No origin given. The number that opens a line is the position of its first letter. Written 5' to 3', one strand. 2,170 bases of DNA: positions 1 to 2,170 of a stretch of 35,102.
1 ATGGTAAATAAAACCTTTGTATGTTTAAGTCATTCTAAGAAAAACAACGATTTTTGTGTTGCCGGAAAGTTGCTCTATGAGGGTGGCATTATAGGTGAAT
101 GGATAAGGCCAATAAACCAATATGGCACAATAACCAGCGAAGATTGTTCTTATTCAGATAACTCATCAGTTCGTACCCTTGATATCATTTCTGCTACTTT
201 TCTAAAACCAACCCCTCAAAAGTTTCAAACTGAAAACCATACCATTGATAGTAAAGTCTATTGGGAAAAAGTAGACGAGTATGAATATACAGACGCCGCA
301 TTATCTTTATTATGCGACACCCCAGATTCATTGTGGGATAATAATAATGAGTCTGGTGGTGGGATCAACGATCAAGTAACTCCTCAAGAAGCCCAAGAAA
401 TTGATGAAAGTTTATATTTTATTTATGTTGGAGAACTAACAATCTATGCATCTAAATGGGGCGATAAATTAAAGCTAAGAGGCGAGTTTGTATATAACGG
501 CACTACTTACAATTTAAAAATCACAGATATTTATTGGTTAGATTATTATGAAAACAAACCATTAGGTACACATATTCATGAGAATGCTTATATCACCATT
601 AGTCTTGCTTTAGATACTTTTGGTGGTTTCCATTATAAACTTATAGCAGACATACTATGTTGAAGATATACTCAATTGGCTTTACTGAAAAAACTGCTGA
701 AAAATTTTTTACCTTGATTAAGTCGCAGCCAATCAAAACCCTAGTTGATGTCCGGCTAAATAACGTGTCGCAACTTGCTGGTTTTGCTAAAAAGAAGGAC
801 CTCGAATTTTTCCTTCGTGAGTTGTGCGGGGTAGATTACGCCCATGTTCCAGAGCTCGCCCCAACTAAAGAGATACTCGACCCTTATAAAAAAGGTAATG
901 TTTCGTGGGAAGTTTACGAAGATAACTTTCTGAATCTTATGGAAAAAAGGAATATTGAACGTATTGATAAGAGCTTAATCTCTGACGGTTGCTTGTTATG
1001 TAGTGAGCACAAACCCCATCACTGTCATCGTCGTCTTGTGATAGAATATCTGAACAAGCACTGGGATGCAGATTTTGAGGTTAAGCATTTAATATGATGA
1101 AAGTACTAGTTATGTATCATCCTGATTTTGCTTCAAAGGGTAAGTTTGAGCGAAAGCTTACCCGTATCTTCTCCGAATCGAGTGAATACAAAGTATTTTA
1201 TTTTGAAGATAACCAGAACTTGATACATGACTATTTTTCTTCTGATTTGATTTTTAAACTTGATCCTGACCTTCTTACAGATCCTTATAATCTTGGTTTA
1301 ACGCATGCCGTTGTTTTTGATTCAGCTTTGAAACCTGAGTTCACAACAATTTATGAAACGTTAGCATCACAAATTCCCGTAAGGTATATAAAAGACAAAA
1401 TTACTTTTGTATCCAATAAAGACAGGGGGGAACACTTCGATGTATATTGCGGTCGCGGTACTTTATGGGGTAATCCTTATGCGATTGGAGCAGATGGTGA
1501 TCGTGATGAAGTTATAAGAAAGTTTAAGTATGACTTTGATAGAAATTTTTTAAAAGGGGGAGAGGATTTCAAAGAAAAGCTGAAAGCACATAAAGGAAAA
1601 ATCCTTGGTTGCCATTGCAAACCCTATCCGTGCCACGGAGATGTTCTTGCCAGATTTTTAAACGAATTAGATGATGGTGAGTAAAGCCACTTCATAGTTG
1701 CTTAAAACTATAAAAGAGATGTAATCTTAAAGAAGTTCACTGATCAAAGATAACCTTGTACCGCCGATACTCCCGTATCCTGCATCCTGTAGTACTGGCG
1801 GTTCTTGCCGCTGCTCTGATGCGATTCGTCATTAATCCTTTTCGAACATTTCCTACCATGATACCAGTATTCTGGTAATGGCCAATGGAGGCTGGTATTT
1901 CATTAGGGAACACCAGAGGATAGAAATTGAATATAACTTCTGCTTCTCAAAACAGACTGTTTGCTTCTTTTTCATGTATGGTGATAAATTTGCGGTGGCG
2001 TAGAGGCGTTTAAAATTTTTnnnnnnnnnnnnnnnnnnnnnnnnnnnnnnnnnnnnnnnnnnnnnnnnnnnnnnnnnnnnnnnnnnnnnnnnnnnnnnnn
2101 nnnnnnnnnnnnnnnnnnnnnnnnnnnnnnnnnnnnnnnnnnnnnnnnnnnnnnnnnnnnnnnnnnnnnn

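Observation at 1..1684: Translationally coupled three-gene AT-rich operon (unknown / DUF488-like / DUF4326-like) abutting the prophage integrase end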

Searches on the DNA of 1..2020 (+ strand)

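Call 7: search_dna_similar(query=window:1-2020:+, collection=ecoli_genomes, mode=near, max_rows=20)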
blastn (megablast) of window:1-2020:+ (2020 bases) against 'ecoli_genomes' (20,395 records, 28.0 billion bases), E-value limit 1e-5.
Records with a match: 1; places in all: 1; records where one place covers at least 80% of the query: 1.
Genomes with a match: 1 of 5426; with a place that covers at least 80% of the query: 1. Places per genome that has any: lowest 1, median 1, highest 1. On chromosomes: 1 places; on plasmids: 0.
Best place of each record, by identity: >=99% 1.
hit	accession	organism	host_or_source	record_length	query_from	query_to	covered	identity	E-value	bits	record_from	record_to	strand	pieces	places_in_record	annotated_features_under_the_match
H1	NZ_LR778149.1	Escherichia coli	water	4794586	1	2020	100%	99.6%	0e+0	3692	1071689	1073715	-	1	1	dual OB domain-containing protein | DUF4326 domain-containing protein | DUF488 domain-containing protein | site-specific integrase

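Call 8: search_dna_similar(query=window:1-2020:+, collection=phages, mode=near, max_rows=20)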
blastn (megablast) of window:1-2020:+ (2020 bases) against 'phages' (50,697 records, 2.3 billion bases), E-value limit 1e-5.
No match.

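Call 11: get_annotated_region(hit=H1, flank=12000)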
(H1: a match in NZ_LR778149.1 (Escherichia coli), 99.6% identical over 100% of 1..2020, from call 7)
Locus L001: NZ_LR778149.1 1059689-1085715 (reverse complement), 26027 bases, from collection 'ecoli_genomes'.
description: Escherichia coli isolate SC487 chromosome 1
organism: Escherichia coli (NCBI taxid 562)
replicon: chromosome; assembly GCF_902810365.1
host: -; source: water; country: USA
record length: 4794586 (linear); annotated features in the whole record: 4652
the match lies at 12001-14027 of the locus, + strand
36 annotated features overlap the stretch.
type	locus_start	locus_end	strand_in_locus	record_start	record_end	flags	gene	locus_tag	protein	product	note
CDS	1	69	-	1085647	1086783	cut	potA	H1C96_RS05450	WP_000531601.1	spermidine/putrescine ABC transporter ATP-binding protein PotA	-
CDS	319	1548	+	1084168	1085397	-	pepT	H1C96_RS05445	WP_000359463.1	peptidase T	-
CDS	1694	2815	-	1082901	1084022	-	roxA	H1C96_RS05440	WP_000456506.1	[50S ribosomal protein L16]-arginine 3-hydroxylase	-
CDS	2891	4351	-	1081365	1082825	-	phoQ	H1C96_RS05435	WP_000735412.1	two-component system sensor histidine kinase PhoQ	-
CDS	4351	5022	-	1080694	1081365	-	phoP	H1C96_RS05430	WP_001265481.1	two-component system response regulator PhoP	-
CDS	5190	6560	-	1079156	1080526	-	purB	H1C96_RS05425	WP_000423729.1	adenylosuccinate lyase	-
CDS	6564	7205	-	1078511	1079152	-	hflD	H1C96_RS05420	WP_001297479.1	high frequency lysogenization protein HflD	-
CDS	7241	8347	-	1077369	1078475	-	mnmA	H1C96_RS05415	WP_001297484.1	tRNA 2-thiouridine(34) synthase MnmA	-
CDS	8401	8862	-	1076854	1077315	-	nudJ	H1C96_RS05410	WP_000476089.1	phosphatase NudJ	-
CDS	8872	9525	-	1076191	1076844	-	rluE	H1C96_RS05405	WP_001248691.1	23S rRNA pseudouridine(2457) synthase RluE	-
CDS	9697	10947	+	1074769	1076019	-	icd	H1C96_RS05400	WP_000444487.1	NADP-dependent isocitrate dehydrogenase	-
CDS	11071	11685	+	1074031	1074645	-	-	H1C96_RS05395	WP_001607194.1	hypothetical protein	-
CDS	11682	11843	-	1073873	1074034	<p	-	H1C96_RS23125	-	integrase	internal stop; incomplete; partial in the middle of a contig; missing N-terminus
CDS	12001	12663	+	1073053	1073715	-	-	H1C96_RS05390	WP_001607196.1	dual OB domain-containing protein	-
CDS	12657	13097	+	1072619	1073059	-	-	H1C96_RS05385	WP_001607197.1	DUF488 domain-containing protein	-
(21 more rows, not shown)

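Call 98: search_dna_similar(query=window:1685-1950:+, collection=ecoli_genomes, mode=distant, max_rows=8)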
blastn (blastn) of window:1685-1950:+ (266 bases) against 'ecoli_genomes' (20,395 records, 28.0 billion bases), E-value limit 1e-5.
Records with a match: 1; places in all: 1; records where one place covers at least 80% of the query: 1.
Genomes with a match: 1 of 5426; with a place that covers at least 80% of the query: 1. Places per genome that has any: lowest 1, median 1, highest 1. On chromosomes: 1 places; on plasmids: 0.
Best place of each record, by identity: 95-99% 1.
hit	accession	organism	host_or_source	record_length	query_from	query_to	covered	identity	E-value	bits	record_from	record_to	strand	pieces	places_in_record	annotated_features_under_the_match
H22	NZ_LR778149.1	Escherichia coli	water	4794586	1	266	100%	97.1%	3e-126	459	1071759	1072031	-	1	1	none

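Call 99: search_dna_similar(query=window:1-1950:+, collection=plasmids, mode=distant, max_rows=10)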
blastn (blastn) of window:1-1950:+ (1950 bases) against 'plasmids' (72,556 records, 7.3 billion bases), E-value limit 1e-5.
Records with a match: 23; places in all: 23; records where one place covers at least 80% of the query: 0.
Best place of each record, by identity: 60-80% 23.
By first word of the organism name: Acinetobacter 8; Citrobacter 6; Salmonella 3; Moraxella 2; Klebsiella 2; Aeromonas 1; Leclercia 1.
By predicted mobility (MOB-suite, as given by PLSDB): non-mobilizable 12; mobilizable 9; conjugative 2.
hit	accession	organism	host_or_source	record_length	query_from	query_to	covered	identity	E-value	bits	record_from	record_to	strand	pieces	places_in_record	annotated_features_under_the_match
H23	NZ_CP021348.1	Acinetobacter baumannii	Homo sapiens,blood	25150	666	1061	20%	68.9%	2e-31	145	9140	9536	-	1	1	DUF488 domain-containing protein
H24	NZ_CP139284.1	Acinetobacter pittii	Homo sapiens,Catheter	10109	666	1061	20%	68.9%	2e-31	145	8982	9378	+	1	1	DUF488 domain-containing protein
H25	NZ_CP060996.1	Acinetobacter baumannii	Homo sapiens,Faecal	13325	666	1061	20%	68.9%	3e-30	141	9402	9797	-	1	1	none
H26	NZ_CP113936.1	Acinetobacter sp. ESL0695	Melipona lateralis,Rain forest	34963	666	1061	20%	66.7%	3e-17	100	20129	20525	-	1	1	DUF488 domain-containing protein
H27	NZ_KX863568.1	Citrobacter freundii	environmental; wetland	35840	667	1540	19%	71.2%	1e-21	177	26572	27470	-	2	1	DUF488 domain-containing protein | DUF4326 domain-containing protein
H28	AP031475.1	Moraxella osloensis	-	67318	675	1060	20%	67.3%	4e-22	115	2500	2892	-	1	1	hypothetical protein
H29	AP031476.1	Moraxella osloensis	Homo sapiens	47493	675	1060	20%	67.3%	4e-22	115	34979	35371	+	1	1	hypothetical protein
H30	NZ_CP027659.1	Acinetobacter pittii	fish,pure culture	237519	666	1049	20%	65.8%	4e-15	92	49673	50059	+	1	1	DUF488 domain-containing protein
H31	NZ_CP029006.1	Acinetobacter pittii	fish,pure culture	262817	666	1049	20%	65.8%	4e-15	92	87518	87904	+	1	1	DUF488 domain-containing protein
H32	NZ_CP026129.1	Acinetobacter baumannii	-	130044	666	1049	20%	64.8%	1e-9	73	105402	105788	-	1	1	DUF488 domain-containing protein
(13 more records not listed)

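Call 100: get_annotated_region(hit=H24, flank=4000)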
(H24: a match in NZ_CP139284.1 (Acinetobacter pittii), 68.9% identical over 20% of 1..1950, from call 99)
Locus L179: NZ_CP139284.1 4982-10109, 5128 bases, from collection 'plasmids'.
description: Acinetobacter pittii strain AE13 plasmid pApiAE13b, complete sequence
organism: Acinetobacter pittii (NCBI taxid 48296)
taxonomy: Bacteria; Pseudomonadota; Gammaproteobacteria; Moraxellales; Moraxellaceae; Acinetobacter; Acinetobacter pittii
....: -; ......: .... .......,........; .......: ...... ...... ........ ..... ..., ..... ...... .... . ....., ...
typing (MOB-suite, as given by PLSDB): non-mobilizable; replicon rep_cluster_1283
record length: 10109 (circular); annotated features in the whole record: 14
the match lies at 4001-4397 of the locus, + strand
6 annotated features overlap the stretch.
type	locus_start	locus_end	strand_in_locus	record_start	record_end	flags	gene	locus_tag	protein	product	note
CDS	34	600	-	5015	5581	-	-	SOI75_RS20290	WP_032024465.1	plasmid replication DNA-binding protein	-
CDS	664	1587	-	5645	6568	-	repM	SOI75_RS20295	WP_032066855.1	replication initiation protein RepM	GO:0006270 - DNA replication initiation [Evidence IEA]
CDS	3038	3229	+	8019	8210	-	-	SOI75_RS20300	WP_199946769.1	hypothetical protein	-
CDS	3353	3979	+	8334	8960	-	-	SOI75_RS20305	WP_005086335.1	hypothetical protein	-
CDS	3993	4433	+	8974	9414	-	-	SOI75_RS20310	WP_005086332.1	DUF488 domain-containing protein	-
CDS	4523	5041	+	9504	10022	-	-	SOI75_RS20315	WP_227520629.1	DUF4326 domain-containing protein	-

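Call 101: get_annotated_region(hit=H28, flank=4000)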
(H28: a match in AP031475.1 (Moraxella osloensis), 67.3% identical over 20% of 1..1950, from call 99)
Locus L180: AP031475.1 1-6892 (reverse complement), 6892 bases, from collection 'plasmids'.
description: Moraxella osloensis NBRC 115781 plasmid pSKB0120-3 DNA, complete sequence
organism: Moraxella osloensis (NCBI taxid 34062)
taxonomy: Bacteria; Pseudomonadota; Gammaproteobacteria; Moraxellales; Moraxellaceae; Moraxella; Moraxella osloensis
host: -; source: -; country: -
typing (MOB-suite, as given by PLSDB): non-mobilizable; replicon rep_cluster_1030
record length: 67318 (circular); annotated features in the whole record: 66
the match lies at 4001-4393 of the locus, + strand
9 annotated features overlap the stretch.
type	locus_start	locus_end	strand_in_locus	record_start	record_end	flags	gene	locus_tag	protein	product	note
CDS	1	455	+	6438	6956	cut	-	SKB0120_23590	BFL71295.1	hypothetical protein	-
CDS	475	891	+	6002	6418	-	-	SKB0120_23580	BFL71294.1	hypothetical protein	-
CDS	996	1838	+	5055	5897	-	-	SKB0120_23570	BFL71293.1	hypothetical protein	-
CDS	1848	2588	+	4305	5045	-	-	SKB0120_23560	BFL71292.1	hypothetical protein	-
CDS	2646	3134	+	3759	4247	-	-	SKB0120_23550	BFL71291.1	single-stranded DNA-binding protein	-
CDS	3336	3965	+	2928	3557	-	-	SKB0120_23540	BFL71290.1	hypothetical protein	-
CDS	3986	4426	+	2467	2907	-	-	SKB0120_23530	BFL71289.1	hypothetical protein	-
CDS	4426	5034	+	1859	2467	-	-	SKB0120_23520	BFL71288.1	hypothetical protein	-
CDS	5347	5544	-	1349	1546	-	-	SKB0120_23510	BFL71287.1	hypothetical protein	-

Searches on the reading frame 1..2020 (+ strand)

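Call 71: search_protein_families(library=padloc, proteins=[L001:11071-11682:+], max_evalue=0.00001)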
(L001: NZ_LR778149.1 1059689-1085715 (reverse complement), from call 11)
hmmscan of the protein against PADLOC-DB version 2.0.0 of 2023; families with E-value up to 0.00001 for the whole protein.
L001:11071-11682:+ (204 aa): 0 families

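Call 93: search_protein_families(library=padloc, alignment_id=A6, max_evalue=1e-10)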
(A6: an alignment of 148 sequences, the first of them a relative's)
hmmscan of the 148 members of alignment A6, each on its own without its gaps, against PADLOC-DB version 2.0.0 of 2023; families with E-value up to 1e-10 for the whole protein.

A. member 1, L001:9697-10944:+ (416 aa): 0 families

B. families by the number of members that match (of 148 scanned): 83 families (the first 25 are shown)
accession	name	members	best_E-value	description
PDLC04141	capP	2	2e-62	capP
PDLC02334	AbiTii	2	6.1e-50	AbiTii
PDLC01616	TniQ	2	7.2e-19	CAS-I-F; associated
PDLC02149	TniQ_IB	2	9.9e-13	-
PDLC03951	RmrA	1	1.5e-177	-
PDLC01995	RtcR_PspF2--CARF_AAA_HTH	1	2.4e-163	-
PDLC03948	RmrA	1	1.9e-121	-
PDLC00769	Cyclase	1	2.2e-116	oligonucleotide-cyclase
PDLC03956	RmrA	1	1.5e-114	-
PDLC03947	RmrA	1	2.3e-106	-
PDLC04569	PDC-M30B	1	1.9e-101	-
PDLC04639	PDC-M41B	1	3e-101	-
PDLC03952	RmrA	1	1.3e-94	-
PDLC03954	RmrA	1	9.2e-83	-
PDLC03944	RmrA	1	3.2e-81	-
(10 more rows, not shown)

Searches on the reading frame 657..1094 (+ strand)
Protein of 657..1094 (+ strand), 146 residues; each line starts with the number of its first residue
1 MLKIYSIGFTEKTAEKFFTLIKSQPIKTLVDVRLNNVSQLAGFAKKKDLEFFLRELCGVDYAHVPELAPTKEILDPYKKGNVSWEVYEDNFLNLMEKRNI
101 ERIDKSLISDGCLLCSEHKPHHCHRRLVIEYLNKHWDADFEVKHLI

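Call 4: search_protein_families(library=pfam, proteins=[window:657-1094:+], max_evalue=1)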
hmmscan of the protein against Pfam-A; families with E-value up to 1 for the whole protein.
window:657-1094:+ (146 aa): 3 families
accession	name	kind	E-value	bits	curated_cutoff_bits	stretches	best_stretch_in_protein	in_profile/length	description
PF04343.18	DUF488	-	2.9e-25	89.7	22.2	1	14-132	2-121/121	Domain of unknown function DUF488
PF22751.1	DUF488-N3a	-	6e-10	39.9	27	1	63-134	38-116/118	Active DUF488-N3 subclade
PF22752.1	DUF488-N3i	-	0.2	12.6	27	1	64-137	40-116/131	Inactive DUF488-N3 subclade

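Call 5: search_protein_families(library=padloc, proteins=[window:657-1094:+], max_evalue=1)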
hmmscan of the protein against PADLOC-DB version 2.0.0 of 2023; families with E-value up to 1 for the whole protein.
window:657-1094:+ (146 aa): 5 families
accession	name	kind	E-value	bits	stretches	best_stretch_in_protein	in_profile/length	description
PDLC04658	PDC-M45C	-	8.3e-68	224.7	1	2-145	1-144/145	-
PDLC04505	PDC-M19A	-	2.1e-19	68.1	1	4-145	151-294/294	-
PDLC04657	PDC-M45B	-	1.1e-12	46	1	3-132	5-133/204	-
PDLC04504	PDC-M19A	-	2.4e-11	41.4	1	4-145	91-234/234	-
PDLC02263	AbiEi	-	0.0076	14.1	1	84-107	11-34/244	AbiEi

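Call 6: search_protein_families(library=ncbifam, proteins=[window:657-1094:+], max_evalue=1)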
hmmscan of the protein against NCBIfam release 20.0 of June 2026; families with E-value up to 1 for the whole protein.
window:657-1094:+ (146 aa): 0 families

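Call 38: search_solved_structures(query=window:657-1094:+, max_evalue=1)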
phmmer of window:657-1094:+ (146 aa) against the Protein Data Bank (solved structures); distinct sequences matched with E-value up to 1: 10.
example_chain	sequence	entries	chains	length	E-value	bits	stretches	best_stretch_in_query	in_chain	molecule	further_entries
1lry_A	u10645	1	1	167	0.41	13.9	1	65-133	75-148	PEPTIDE deformylase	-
8s1x_A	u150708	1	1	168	0.42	13.8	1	65-133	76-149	Peptide deformylase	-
1ix1_A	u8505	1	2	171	0.44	13.8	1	65-133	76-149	peptide deformylase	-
6jeu_A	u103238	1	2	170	0.56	13.4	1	65-133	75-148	Peptide deformylase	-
6jer_A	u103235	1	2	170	0.56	13.4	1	65-133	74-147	Peptide deformylase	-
6jet_A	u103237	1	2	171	0.57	13.4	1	65-133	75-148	Peptide deformylase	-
6jev_A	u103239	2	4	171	0.57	13.4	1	65-133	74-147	Peptide deformylase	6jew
6jex_A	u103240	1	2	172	0.58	13.4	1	65-133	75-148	Peptide deformylase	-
5ds2_A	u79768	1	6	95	0.7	13.1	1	59-106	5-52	18.1 kDa class I heat shock protein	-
1n5n_A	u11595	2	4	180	0.74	13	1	65-133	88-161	Peptide deformylase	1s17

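Call 89: search_solved_structures(query=A5, max_evalue=1, show_alignments=1)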
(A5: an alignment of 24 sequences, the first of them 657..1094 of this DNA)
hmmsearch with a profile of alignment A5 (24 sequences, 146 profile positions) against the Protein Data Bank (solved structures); distinct sequences matched with E-value up to 1: 0.

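Call 104: search_dna_similar(query=window:657-1094:+, collection=phages, mode=protein, max_rows=15, max_evalue=0.001)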
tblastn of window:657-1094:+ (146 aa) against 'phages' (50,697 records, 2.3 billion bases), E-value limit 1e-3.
Records with a match: 7; places in all: 7; records where one place covers at least 80% of the query: 7.
Best place of each record, by identity: <60% 7.
By first word of the organism name: Gordonia 7.
By host as written in the record: Gordonia terrae 3612 7.
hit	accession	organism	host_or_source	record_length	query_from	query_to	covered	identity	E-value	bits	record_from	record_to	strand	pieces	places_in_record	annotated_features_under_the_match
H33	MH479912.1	Gordonia phage Eviarto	Gordonia terrae 3612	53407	4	132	88%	25.5%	2e-6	51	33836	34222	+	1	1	42: hypothetical protein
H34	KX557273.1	Gordonia phage BatStarr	Gordonia terrae 3612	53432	4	132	88%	25.5%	2e-6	51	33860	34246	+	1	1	42: hypothetical protein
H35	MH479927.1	Gordonia phage TimTam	Gordonia terrae 3612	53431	4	132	88%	25.5%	2e-6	51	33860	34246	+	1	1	42: hypothetical protein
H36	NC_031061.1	Gordonia phage Nymphadora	Gordonia terrae 3612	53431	4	132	88%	25.5%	2e-6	51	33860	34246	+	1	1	42: HipA toxin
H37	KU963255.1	Gordonia phage Nymphadora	Gordonia terrae 3612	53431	4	132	88%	25.5%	2e-6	51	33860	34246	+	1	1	42: hypothetical protein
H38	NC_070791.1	Gordonia phage Herod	Gordonia terrae 3612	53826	4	132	88%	25.5%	2e-6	51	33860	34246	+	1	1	42: hypothetical protein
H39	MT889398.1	Gordonia phage Herod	Gordonia terrae 3612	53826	4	132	88%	25.5%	2e-6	51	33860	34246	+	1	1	42: hypothetical protein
